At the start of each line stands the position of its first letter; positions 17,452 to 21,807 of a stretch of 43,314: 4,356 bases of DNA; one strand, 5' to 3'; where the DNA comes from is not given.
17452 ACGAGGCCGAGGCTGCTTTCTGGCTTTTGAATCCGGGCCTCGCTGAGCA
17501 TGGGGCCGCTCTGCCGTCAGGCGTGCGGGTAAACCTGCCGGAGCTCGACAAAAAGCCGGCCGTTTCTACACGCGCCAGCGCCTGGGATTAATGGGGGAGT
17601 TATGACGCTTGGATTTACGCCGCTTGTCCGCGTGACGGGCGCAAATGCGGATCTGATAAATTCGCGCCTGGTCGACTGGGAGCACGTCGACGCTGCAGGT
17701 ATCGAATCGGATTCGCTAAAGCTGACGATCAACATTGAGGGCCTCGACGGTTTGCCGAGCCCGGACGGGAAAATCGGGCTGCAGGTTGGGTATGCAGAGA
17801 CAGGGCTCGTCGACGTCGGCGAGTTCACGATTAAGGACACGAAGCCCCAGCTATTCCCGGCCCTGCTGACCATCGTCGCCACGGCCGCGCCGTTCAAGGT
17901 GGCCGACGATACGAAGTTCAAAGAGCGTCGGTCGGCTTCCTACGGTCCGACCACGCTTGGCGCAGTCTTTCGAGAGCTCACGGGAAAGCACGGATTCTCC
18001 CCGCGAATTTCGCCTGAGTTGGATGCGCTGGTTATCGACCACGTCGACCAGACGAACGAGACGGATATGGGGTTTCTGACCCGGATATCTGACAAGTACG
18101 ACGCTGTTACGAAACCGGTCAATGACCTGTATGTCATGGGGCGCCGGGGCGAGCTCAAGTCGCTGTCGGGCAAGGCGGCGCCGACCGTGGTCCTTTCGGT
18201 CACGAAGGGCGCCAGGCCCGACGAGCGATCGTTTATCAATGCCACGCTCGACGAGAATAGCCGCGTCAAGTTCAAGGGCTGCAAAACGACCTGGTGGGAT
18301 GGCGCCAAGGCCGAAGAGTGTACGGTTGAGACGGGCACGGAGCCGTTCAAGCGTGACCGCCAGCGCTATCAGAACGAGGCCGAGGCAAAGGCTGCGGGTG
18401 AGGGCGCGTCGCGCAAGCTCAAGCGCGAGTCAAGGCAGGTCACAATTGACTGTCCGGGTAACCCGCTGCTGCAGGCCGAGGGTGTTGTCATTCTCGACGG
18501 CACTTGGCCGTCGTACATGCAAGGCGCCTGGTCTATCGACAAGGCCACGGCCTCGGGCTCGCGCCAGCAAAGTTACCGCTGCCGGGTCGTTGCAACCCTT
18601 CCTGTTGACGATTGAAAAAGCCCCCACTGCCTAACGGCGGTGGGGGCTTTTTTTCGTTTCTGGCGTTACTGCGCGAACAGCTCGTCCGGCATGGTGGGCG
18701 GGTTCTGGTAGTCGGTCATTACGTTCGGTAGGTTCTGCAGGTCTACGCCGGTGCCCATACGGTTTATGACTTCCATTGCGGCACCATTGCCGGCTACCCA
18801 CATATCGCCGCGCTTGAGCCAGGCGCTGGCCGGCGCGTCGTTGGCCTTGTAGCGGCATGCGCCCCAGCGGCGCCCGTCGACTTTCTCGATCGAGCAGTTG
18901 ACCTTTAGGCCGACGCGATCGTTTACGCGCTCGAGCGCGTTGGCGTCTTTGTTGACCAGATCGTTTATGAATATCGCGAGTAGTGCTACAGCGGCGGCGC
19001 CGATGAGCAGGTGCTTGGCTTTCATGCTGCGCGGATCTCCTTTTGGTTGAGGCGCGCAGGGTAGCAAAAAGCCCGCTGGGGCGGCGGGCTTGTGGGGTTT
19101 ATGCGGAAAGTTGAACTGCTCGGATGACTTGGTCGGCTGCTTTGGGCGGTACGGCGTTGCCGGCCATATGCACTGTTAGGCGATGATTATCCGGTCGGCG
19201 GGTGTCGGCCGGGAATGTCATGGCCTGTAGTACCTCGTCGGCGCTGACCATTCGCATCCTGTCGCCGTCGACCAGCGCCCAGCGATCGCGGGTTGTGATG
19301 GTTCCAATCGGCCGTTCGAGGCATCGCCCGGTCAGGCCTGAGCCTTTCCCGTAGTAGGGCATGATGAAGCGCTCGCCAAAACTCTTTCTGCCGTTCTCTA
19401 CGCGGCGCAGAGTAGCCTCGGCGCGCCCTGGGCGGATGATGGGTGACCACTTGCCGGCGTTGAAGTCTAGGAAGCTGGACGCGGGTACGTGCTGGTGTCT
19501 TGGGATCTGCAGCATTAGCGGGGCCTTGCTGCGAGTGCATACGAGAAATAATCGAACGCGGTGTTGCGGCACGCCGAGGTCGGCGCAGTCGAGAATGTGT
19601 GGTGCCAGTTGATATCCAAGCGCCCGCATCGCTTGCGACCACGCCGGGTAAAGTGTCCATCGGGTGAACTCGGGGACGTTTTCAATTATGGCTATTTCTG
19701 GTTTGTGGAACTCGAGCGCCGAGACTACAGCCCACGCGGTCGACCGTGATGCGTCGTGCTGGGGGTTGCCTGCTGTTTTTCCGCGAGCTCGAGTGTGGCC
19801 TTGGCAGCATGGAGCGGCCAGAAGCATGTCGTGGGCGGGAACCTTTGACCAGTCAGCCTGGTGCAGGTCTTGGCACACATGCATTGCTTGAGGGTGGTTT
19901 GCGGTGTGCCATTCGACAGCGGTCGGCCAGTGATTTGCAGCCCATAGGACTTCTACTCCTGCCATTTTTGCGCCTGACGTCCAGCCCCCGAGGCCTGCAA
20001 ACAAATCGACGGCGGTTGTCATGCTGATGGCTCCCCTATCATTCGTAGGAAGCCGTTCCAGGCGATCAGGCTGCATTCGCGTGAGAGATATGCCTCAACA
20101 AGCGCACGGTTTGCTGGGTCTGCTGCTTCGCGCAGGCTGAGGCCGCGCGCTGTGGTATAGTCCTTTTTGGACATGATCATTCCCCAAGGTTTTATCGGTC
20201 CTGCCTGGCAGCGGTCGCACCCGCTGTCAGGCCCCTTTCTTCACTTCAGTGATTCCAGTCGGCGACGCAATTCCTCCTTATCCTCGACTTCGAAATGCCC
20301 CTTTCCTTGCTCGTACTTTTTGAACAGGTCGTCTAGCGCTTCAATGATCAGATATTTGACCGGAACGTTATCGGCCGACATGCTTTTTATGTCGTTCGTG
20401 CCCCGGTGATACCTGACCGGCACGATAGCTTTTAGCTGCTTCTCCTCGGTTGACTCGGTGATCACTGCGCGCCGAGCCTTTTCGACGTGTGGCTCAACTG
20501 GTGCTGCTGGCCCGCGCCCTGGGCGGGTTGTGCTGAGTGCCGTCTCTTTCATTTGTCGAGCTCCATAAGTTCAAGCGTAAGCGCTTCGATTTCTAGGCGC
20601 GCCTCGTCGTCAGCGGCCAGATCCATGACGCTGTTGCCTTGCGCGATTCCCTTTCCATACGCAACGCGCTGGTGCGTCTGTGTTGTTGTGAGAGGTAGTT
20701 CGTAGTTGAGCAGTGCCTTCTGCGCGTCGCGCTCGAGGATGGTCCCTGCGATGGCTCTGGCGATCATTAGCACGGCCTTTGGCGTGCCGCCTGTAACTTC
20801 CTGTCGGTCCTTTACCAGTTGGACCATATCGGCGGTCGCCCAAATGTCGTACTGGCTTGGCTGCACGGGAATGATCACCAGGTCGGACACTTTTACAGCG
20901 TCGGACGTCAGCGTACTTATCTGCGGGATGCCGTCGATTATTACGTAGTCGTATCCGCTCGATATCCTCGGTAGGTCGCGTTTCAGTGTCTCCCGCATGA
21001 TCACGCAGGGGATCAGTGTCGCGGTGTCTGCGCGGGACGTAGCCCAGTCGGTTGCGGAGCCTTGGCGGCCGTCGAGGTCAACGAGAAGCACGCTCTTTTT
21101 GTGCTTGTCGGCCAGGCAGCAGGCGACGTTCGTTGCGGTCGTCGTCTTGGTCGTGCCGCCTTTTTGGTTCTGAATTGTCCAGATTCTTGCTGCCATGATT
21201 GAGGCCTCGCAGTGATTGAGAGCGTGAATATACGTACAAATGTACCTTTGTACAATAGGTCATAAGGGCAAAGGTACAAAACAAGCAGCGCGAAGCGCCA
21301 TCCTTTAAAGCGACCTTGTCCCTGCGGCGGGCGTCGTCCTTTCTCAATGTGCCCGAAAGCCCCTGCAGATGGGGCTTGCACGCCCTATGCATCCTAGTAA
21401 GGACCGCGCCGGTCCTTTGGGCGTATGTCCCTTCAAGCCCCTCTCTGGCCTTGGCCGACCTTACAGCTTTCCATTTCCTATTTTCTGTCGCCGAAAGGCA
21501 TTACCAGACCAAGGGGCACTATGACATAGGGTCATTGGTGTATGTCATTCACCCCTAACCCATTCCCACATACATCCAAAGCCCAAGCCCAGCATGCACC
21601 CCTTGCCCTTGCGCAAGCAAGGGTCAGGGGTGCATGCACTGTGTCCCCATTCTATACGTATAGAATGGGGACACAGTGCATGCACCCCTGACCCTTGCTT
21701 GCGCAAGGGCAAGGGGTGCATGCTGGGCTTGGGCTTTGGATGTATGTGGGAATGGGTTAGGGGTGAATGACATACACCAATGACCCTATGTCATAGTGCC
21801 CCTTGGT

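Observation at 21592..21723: Axis sequence looks like a protelomerase target (telO-like core plus flanking inverted repeats)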

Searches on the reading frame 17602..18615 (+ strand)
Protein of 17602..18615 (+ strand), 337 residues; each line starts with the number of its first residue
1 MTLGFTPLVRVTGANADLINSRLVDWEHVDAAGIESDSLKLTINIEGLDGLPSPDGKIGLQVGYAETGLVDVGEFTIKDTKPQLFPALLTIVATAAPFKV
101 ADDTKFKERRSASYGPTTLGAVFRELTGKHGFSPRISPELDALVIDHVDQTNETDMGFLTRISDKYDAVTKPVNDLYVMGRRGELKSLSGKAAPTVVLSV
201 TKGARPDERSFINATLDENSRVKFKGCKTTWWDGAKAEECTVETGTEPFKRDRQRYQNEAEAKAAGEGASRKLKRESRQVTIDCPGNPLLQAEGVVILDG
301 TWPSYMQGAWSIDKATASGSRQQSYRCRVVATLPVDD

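Call 7: search_protein_families(library=phrogs, proteins=[window:17602-18615:+], max_evalue=0.001)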
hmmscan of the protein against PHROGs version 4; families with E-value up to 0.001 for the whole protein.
window:17602-18615:+ (337 aa): 3 families
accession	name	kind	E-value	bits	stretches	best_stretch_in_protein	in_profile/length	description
phrog_52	-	tail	6.4e-92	310.5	1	2-335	189-515/677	tail protein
phrog_12925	-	tail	1.1e-06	29.5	1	139-239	6-98/227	tail protein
phrog_4456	-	unknown function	0.00071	20.3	0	19-105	34-121/126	-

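Call 8: search_protein_families(library=pfam, proteins=[window:17602-18615:+], max_evalue=0.001)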
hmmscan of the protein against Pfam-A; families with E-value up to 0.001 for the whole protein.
window:17602-18615:+ (337 aa): 0 families

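Call 69: find_encoding_contigs(protein=window:17602-18615:+, flank=10000, max_places=6)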
Protein window:17602-18615:+ (337 aa): no gene with exactly this product is on record in the collection.

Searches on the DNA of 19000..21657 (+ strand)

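Call 56: search_dna_similar(query=window:19000-21657:+, collection=plasmids, mode=distant, max_rows=12)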
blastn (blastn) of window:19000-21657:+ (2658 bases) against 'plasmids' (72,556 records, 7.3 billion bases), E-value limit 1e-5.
Records with a match: 42; places in all: 48; records where one place covers at least 80% of the query: 0.
Best place of each record, by identity: 80-90% 3; 60-80% 39.
By first word of the organism name: Xanthomonas 11; Pseudomonas 8; Acidovorax 4; Vibrio 3; Shewanella 2; Paraburkholderia 2; Serratia 1; Ralstonia 1; Dyella 1; Burkholderia 1; and 8 more.
By predicted mobility (MOB-suite, as given by PLSDB): conjugative 17; non-mobilizable 16; mobilizable 9.
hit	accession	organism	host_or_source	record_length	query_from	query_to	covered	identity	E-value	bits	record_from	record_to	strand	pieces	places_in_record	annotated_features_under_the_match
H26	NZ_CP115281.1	Pseudomonas aeruginosa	Homo sapiens,culture samples from human ...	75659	11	2178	76%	69.1%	6e-129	758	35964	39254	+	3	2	DNA cytosine methyltransferase | 3'-5' exonuclease | parA: ParA family partition ATPase | hypothetical protein (x5)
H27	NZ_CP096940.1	Pseudomonas aeruginosa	Homo sapiens,urine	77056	11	2171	75%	69.3%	9e-120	776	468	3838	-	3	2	DNA cytosine methyltransferase | parA: ParA family partition ATPase | 3'-5' exonuclease | hypothetical protein (x6)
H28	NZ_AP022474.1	Pseudomonas monteilii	-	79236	11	2658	64%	75.9%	0e+0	1142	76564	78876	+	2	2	parA: ParA family partition ATPase | hydrolase | hypothetical protein (x4)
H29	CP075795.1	Pseudomonas aeruginosa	Homo sapiens,Cell culture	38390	1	2610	63%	76.3%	0e+0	1171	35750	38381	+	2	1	AAA family ATPase | hydrolase | hypothetical protein (x6)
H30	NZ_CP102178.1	Pseudomonas corrugata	cell culture,agricultural soil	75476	1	2418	56%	79.0%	0e+0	1244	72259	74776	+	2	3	parA: ParA family partition ATPase | hypothetical protein (x6)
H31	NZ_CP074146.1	Serratia sp. JSRIV002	river water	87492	250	1010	29%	68.3%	3e-69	271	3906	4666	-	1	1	DNA cytosine methyltransferase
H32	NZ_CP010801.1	Ralstonia mannitolilytica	Homo sapiens,bone marrow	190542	250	876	24%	64.7%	3e-19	106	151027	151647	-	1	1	DNA cytosine methyltransferase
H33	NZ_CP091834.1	Shewanella xiamenensis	hospital wastewater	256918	638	981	13%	65.9%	4e-10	76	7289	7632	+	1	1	DNA cytosine methyltransferase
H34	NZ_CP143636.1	Shewanella xiamenensis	-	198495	638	981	13%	65.9%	4e-10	76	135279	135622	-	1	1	DNA cytosine methyltransferase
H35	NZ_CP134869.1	Dyella sp. BiH032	Soil,soil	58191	250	585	13%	65.0%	4e-10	76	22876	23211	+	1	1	DNA cytosine methyltransferase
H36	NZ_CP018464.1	Xanthomonas euvesicatoria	Capsicum frutescens,pathogen ...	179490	250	876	11%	72.0%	1e-10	152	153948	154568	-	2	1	DNA cytosine methyltransferase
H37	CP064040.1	Vibrio parahaemolyticus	seawater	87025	777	1010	9%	67.2%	2e-8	71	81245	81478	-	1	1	DNA cytosine methyltransferase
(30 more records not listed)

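Call 57: search_dna_similar(query=window:19000-21657:+, collection=phages, mode=distant, max_rows=12)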
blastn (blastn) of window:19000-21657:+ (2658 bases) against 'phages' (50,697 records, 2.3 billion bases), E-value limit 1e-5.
Records with a match: 6; places in all: 6; records where one place covers at least 80% of the query: 0.
Best place of each record, by identity: 60-80% 6.
By first word of the organism name: Pseudomonas 4; Bacteriophage 1; Acidovorax 1.
By host as written in the record: Pseudomonas aeruginosa 2; Pseudomonas protegens CEMTC 4060 1; - 1; Acidovorax cattleyae GBBC 1148 1; Pseudomonas aeruginosa PAO1k 1.
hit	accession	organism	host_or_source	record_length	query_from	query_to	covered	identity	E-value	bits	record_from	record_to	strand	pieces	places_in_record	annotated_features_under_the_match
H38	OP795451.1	Pseudomonas phage PseuP_224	Pseudomonas protegens CEMTC 4060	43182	146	1027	33%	68.8%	9e-83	315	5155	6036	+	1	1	C-5 cytosine-specific DNA methylase family protein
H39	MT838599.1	Bacteriophage sp.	human fecal samples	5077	146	951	30%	72.3%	1e-118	434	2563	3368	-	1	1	record has no annotation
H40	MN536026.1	Pseudomonas phage vB_Pae-SS2019XI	Pseudomonas aeruginosa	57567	214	1017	30%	66.7%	4e-61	242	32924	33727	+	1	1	C-5 cytosine-specific DNA methylase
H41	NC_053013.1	Pseudomonas phage vB_Pae-SS2019XI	Pseudomonas aeruginosa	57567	214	1017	30%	66.7%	4e-61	242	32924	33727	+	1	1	DNA methyltransferase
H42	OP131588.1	Acidovorax phage Acica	Acidovorax cattleyae GBBC 1148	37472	244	945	26%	67.7%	3e-56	226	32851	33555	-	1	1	C-5 cytosine-specific DNA methylase family protein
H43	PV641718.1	Pseudomonas phage Atpa001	Pseudomonas aeruginosa PAO1k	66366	146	298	6%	72.5%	2e-14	88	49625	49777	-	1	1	hypothetical protein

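Call 58: get_annotated_region(hit=H28, flank=4000)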
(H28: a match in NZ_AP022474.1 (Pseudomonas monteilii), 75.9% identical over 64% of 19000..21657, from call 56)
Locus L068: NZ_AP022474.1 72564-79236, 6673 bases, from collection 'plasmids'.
description: Pseudomonas monteilii strain STW0522-72 plasmid pSTW0522-72-1, complete sequence
organism: Pseudomonas monteilii (NCBI taxid 76759)
taxonomy: Bacteria; Pseudomonadota; Gammaproteobacteria; Pseudomonadales; Pseudomonadaceae; Pseudomonas; Pseudomonas monteilii
host: -; source: -; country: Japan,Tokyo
typing (MOB-suite, as given by PLSDB): non-mobilizable
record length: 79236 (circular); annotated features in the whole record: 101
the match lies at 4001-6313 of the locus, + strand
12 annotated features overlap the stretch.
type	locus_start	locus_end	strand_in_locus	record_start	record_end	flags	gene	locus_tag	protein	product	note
CDS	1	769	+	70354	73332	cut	-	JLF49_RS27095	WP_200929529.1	phage tail tape measure protein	GO:0016032 - viral process [Evidence IEA]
CDS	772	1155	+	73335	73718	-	-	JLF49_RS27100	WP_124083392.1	phage tail protein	-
CDS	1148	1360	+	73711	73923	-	-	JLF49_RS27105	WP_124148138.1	tail protein X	-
CDS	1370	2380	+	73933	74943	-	-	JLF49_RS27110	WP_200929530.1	contractile injection system protein, VgrG/Pvc8 family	-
CDS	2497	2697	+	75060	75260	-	-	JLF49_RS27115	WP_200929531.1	hypothetical protein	-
CDS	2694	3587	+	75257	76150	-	-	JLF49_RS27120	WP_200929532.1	Rha family transcriptional regulator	-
CDS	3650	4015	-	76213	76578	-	-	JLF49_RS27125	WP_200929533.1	hypothetical protein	-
CDS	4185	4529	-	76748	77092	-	-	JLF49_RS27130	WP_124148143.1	hydrolase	-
CDS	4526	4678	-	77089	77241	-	-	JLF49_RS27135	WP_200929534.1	hypothetical protein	-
CDS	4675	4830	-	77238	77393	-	-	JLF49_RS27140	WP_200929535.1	hypothetical protein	-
CDS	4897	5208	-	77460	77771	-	-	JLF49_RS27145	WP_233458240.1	hypothetical protein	-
CDS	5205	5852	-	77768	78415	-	parA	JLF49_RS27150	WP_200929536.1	ParA family partition ATPase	-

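Call 59: get_annotated_region(hit=H29, flank=3000)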
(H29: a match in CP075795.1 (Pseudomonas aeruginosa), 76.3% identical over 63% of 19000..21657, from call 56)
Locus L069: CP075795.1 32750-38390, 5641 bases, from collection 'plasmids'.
description: Pseudomonas aeruginosa strain PaLo418 plasmid pPHPALO418, complete sequence
organism: Pseudomonas aeruginosa (NCBI taxid 287)
taxonomy: Bacteria; Pseudomonadota; Gammaproteobacteria; Pseudomonadales; Pseudomonadaceae; Pseudomonas; Pseudomonas aeruginosa
host: -; source: Homo sapiens,Cell culture; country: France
typing (MOB-suite, as given by PLSDB): non-mobilizable
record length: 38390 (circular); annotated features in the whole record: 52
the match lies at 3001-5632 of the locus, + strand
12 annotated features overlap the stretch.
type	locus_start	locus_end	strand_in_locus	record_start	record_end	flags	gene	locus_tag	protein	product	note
CDS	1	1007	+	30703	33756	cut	-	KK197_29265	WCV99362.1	phage tail tape measure protein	-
CDS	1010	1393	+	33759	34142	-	-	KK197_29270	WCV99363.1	phage tail protein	-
CDS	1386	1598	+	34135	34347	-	-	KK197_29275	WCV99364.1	tail protein X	-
CDS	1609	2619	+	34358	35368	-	-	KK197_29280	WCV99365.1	phage late control D family protein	-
CDS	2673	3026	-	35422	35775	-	-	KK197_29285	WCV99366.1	hypothetical protein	-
CDS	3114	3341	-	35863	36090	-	-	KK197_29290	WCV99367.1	hypothetical protein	-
CDS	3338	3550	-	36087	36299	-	-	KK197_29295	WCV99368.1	hypothetical protein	-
CDS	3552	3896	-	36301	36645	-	-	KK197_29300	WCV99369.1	hydrolase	-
CDS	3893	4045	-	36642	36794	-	-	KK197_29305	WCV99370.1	hypothetical protein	-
CDS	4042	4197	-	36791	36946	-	-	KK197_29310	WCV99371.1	hypothetical protein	-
CDS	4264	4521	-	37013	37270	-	-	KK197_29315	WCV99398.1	hypothetical protein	-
CDS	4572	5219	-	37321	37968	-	-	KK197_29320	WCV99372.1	AAA family ATPase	-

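Call 60: get_annotated_region(hit=H30, flank=4000)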
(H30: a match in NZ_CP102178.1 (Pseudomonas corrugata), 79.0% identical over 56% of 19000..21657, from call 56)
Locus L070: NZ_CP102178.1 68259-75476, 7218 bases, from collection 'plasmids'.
description: Pseudomonas corrugata strain B21-055 plasmid pPcorr-B21-055, complete sequence
organism: Pseudomonas corrugata (NCBI taxid 47879)
taxonomy: Bacteria; Pseudomonadota; Gammaproteobacteria; Pseudomonadales; Pseudomonadaceae; Pseudomonas; Pseudomonas corrugata
host: -; source: cell culture,agricultural soil; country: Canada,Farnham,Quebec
typing (MOB-suite, as given by PLSDB): non-mobilizable
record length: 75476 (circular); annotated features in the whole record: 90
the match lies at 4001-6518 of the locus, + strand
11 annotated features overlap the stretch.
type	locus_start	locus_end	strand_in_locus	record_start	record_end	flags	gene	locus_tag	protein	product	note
CDS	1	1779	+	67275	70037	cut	-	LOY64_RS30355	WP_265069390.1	phage tail tape measure protein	GO:0016032 - viral process [Evidence IEA]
CDS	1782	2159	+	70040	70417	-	-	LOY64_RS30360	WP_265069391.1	phage tail protein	-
CDS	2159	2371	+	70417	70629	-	-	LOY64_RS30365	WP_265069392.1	tail protein X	-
CDS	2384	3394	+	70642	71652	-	-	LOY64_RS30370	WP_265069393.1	contractile injection system protein, VgrG/Pvc8 family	-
CDS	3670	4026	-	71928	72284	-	-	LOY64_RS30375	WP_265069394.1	hypothetical protein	-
CDS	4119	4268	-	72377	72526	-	-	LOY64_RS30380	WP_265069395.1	hypothetical protein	-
CDS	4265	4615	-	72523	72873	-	-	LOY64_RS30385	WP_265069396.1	hypothetical protein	-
CDS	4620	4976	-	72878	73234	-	-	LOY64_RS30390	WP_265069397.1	hypothetical protein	-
CDS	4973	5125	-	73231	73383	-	-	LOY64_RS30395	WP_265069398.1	hypothetical protein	-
CDS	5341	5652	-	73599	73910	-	-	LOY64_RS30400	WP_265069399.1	hypothetical protein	-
CDS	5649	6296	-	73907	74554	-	parA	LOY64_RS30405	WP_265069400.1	ParA family partition ATPase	-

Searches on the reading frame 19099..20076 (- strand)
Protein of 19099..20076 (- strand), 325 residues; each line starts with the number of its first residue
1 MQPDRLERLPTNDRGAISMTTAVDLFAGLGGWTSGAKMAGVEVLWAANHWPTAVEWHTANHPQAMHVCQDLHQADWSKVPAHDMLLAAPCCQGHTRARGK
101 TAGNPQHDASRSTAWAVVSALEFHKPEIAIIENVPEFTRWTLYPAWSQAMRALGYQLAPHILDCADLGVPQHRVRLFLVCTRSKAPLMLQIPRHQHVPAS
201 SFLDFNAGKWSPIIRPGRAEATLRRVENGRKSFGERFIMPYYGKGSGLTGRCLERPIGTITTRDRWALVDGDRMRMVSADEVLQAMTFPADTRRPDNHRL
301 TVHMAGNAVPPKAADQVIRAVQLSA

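Call 7: search_protein_families(library=phrogs, proteins=[window:19099-20076:-], max_evalue=0.001)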
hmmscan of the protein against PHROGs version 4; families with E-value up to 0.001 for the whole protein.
window:19099-20076:- (325 aa): 6 families
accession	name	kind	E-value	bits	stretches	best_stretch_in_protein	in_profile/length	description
phrog_116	-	other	2.7e-69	235.3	1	16-321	204-489/779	DNA methyltransferase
phrog_363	-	other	3.4e-41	142.4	1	18-322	52-313/327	DNA methyltransferase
phrog_5999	-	other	8.8e-33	113.6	1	19-124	2-109/109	DNA methyltransferase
phrog_29443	-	unknown function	4.5e-11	43.4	1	22-141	5-125/273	-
phrog_36001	-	unknown function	2.7e-08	33.5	1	21-82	19-80/715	-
phrog_23072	-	other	4e-05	24.3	1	235-320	286-386/400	DNA methyltransferase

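Call 8: search_protein_families(library=pfam, proteins=[window:19099-20076:-], max_evalue=0.001)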
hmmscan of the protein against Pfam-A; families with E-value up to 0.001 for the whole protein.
window:19099-20076:- (325 aa): 1 family
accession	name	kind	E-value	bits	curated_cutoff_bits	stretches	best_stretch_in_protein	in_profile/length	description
PF00145.23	DNA_methylase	-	3e-36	125.9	22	1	22-194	3-169/324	C-5 cytosine-specific DNA methylase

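Call 72: find_encoding_contigs(protein=window:19099-20076:-, flank=10000, max_places=6)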
Protein window:19099-20076:- (325 aa): no gene with exactly this product is on record in the collection.

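Call 88: find_encoding_contigs(protein=window:19099-20022:-, flank=10000, max_places=10)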
Protein window:19099-20022:- (307 aa): no gene with exactly this product is on record in the collection.

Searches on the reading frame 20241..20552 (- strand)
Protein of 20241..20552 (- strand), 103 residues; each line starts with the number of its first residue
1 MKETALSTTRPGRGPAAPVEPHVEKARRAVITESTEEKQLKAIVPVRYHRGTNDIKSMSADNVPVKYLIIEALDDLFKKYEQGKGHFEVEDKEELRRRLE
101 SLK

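Call 44: search_protein_families(library=phrogs, proteins=[window:20241-20552:-], max_evalue=0.01)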
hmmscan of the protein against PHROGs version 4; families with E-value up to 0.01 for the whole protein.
window:20241-20552:- (103 aa): 1 family
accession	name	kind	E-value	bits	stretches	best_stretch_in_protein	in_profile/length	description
phrog_15913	-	unknown function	4.5e-22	79.5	1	2-91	2-88/88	-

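Call 76: find_encoding_contigs(protein=window:20241-20552:-, flank=10000, max_places=10)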
Protein window:20241-20552:- (103 aa): 13 contigs read that carry it; 2 places shown.
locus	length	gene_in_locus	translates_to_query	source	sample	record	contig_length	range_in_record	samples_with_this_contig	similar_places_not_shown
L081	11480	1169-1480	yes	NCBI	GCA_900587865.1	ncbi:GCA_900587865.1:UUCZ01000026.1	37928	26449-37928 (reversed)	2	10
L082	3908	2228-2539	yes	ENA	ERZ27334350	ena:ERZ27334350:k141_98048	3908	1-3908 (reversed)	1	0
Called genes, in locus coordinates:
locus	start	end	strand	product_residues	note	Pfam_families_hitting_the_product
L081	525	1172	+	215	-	PF01656:CbiA, PF09140:MipZ (weak), PF13614:AAA_31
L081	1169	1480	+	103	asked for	-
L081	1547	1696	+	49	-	-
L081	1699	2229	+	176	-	-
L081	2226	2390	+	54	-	-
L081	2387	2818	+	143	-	-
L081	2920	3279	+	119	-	-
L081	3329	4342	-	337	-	-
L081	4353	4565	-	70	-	PF05489:Phage_tail_X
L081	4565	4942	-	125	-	PF06995:Phage_P2_GpU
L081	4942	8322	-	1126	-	PF10145:PhageMin_Tail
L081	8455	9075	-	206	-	PF10109:Phage_TAC_7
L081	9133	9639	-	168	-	PF04985:Phage_tube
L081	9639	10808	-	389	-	-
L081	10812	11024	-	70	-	-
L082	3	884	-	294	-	?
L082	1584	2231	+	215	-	PF01656:CbiA, PF09140:MipZ (weak), PF13614:AAA_31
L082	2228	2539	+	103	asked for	-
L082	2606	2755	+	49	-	-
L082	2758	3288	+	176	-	-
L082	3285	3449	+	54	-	-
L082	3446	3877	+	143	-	-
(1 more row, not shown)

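Call 79: find_homologous_proteins(query=L082:3-884:-, max_evalue=1e-30)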
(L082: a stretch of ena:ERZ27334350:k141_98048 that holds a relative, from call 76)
Query L082:3-884:- (294 aa): 10 proteins with E <= 1e-30 among 5676 candidates.
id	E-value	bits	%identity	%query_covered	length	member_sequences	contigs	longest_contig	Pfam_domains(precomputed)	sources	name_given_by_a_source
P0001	3.5e-107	376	69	85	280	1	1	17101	-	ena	-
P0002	1.2e-96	342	61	88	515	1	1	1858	PF20818.3,PF16684.11,PF22853.2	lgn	-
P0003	1.9e-96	341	65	88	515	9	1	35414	PF20818.3,PF16684.11,PF22853.2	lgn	-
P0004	3.1e-93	330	61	85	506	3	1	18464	PF20818.3,PF16684.11,PF22853.2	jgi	jgi:hypothetical protein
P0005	3.4e-83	298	55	89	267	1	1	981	PF16684.11,PF22853.2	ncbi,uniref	ncbi:protelomerase family protein, partial [Sphingomonas trueperi]|uniref:protelomerase family prote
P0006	1.0e-71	260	51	88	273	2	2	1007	PF16684.11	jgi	-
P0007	1.5e-56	210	65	54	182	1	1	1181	PF22853.2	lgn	-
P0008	2.9e-53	199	61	56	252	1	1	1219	PF22853.2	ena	-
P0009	9.5e-48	181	67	44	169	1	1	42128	-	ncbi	ncbi:hypothetical protein [Pseudomonas farris]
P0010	3.2e-46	176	41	89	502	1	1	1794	PF16684.11,PF20849.3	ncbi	-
